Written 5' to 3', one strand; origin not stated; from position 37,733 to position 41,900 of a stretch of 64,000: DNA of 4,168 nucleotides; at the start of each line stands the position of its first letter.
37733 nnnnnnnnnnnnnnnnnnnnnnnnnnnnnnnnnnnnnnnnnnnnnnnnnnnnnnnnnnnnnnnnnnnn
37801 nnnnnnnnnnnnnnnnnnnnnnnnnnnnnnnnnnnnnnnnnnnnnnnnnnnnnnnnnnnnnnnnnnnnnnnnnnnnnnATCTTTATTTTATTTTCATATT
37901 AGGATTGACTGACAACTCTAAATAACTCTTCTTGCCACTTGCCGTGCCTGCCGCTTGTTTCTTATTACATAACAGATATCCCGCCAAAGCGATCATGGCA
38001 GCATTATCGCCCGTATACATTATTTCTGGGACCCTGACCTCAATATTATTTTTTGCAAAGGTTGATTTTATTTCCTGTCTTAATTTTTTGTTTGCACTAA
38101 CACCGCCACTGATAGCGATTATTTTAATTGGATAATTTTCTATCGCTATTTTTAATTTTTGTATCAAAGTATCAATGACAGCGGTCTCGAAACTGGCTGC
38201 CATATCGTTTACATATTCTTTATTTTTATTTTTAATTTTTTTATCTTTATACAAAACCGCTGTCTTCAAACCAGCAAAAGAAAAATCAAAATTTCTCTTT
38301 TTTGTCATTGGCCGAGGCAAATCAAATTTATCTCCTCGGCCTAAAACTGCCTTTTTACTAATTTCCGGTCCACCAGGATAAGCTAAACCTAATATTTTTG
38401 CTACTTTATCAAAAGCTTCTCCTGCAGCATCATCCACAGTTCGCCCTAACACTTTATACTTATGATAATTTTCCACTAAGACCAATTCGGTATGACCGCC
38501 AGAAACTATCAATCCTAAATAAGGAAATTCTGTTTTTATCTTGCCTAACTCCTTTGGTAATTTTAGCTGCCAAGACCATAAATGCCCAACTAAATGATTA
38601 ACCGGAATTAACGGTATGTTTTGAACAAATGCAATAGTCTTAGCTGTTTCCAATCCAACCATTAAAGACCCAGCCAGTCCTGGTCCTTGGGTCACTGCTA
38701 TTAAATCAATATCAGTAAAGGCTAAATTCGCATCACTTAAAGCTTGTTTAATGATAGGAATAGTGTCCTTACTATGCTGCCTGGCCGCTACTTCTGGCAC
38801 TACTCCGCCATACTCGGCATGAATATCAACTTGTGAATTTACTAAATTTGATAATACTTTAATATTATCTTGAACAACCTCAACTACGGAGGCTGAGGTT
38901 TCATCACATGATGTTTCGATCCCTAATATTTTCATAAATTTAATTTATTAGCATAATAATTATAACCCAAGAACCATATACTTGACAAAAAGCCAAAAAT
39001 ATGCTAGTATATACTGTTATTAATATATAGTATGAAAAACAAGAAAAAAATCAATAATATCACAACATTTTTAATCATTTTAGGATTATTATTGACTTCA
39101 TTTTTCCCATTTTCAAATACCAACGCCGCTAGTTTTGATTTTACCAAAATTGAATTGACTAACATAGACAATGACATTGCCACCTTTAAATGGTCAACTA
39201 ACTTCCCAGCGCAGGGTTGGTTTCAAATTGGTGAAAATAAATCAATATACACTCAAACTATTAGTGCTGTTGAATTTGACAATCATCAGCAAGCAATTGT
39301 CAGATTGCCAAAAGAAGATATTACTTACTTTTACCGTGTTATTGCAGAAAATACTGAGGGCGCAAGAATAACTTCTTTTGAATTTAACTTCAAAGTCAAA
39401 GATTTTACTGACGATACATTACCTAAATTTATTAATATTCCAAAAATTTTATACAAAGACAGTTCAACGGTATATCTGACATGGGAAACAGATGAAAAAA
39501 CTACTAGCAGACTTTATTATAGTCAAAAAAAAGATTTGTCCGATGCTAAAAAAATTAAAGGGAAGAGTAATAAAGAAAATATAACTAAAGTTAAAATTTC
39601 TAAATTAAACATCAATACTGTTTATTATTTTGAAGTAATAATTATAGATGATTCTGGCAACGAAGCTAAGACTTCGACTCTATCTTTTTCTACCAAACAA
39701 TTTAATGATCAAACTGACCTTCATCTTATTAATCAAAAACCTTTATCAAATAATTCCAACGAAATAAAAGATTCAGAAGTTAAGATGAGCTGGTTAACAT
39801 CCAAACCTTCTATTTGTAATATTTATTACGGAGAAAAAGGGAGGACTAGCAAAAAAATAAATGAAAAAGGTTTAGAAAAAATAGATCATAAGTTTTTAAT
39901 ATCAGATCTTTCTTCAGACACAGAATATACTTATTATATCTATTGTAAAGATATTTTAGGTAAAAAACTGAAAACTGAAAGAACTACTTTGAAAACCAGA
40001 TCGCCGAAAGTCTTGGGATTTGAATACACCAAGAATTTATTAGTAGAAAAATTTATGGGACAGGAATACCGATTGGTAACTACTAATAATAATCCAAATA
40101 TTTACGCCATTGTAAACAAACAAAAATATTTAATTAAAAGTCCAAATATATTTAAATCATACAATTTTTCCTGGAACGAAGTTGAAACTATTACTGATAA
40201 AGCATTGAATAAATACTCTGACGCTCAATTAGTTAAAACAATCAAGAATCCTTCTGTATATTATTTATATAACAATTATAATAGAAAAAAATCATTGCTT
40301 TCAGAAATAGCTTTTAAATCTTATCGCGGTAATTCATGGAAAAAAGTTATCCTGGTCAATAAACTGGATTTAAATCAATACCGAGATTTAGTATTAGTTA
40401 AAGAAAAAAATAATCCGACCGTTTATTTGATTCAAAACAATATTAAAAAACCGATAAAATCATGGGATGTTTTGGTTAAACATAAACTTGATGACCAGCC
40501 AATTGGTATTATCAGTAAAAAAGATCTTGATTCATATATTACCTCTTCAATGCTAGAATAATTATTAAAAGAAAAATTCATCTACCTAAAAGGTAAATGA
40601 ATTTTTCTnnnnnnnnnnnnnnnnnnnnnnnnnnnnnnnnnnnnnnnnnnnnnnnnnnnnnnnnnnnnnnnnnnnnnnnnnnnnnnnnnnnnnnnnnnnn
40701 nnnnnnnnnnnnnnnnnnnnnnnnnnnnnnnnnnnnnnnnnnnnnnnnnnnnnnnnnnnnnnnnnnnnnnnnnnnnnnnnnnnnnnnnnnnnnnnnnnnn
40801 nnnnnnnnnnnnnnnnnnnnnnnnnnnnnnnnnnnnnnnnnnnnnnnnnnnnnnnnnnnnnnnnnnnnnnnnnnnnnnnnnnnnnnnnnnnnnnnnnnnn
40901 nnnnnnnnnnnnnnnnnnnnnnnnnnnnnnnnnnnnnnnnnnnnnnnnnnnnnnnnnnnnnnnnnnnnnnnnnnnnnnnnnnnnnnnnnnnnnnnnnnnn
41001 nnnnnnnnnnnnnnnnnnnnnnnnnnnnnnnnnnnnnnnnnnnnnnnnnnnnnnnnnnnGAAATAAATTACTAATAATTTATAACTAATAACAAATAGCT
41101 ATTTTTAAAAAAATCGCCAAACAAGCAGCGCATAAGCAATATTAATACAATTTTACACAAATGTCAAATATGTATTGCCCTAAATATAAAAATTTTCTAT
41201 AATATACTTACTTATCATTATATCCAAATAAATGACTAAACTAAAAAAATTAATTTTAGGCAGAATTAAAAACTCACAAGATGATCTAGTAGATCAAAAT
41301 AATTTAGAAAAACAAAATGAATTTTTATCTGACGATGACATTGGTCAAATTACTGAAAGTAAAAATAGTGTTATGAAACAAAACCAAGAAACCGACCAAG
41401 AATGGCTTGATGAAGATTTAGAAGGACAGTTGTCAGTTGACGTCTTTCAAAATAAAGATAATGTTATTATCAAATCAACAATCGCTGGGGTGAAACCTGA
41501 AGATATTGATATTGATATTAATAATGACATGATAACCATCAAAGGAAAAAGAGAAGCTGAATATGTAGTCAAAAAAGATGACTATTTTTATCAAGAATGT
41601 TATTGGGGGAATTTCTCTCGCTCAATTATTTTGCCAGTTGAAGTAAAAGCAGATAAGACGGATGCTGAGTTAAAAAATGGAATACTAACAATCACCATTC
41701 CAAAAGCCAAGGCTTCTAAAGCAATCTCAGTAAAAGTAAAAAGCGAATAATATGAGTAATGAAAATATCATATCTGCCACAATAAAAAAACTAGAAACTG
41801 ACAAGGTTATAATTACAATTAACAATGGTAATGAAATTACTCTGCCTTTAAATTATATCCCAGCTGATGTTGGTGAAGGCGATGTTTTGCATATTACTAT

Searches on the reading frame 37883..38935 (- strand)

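Call 12: search_protein_families(library=pfam, proteins=[window:37883-38935:-], max_evalue=0.001)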
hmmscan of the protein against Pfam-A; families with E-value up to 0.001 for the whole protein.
window:37883-38935:- (350 aa): 3 families
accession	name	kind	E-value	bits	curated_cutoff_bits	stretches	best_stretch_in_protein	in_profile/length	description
PF00814.31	TsaD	-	7.9e-92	308.1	24.8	1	26-316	1-263/264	tRNA N6-adenosine threonylcarbamoyltransferase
PF22521.2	HypF_C_2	-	8.8e-09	35.9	27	1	220-311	144-235/241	Carbamoyltransferase, Kae1-like Domain, second subdomain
PF02543.21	Carbam_trans_N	-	1.7e-06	28.1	24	1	217-292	247-323/346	Carbamoyltransferase N-terminus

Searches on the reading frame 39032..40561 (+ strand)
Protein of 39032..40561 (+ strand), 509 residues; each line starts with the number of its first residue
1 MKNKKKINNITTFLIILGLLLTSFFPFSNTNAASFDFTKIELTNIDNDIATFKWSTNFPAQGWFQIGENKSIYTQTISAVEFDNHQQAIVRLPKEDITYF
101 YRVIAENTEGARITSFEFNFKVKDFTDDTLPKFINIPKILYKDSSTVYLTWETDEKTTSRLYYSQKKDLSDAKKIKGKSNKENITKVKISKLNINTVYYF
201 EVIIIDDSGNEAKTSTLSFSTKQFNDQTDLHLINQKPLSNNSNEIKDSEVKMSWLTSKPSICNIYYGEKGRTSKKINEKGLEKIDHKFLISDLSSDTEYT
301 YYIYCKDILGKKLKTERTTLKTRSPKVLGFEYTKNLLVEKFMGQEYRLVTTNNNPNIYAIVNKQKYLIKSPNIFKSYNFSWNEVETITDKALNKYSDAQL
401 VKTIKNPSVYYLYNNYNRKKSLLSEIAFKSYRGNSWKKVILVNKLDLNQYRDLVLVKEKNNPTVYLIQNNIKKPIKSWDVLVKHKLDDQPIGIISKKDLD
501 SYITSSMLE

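Call 12: search_protein_families(library=pfam, proteins=[window:39032-40561:+], max_evalue=0.001)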
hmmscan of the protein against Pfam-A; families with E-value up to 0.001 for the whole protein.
window:39032-40561:+ (509 aa): 2 families
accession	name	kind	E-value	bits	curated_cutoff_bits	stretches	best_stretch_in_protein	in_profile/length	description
PF16656.11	Pur_ac_phosph_N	-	2.3e-12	47.8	30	1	143-221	11-93/93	Purple acid Phosphatase, N-terminal domain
PF00041.27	fn3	-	8.7e-05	23.1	25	0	144-215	13-79/84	Fibronectin type III domain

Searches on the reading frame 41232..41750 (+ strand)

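Call 12: search_protein_families(library=pfam, proteins=[window:41232-41750:+], max_evalue=0.001)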
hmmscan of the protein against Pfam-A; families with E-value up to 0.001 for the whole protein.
window:41232-41750:+ (172 aa): 2 families
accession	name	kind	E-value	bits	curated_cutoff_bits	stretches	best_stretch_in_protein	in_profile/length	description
PF00011.27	HSP20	-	9.4e-21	74.3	20.8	1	72-169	3-101/102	Hsp20/alpha crystallin family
PF17886.7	ArsA_HSP20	-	6.2e-07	29.3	22.5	1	76-155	2-62/63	HSP20-like domain found in ArsA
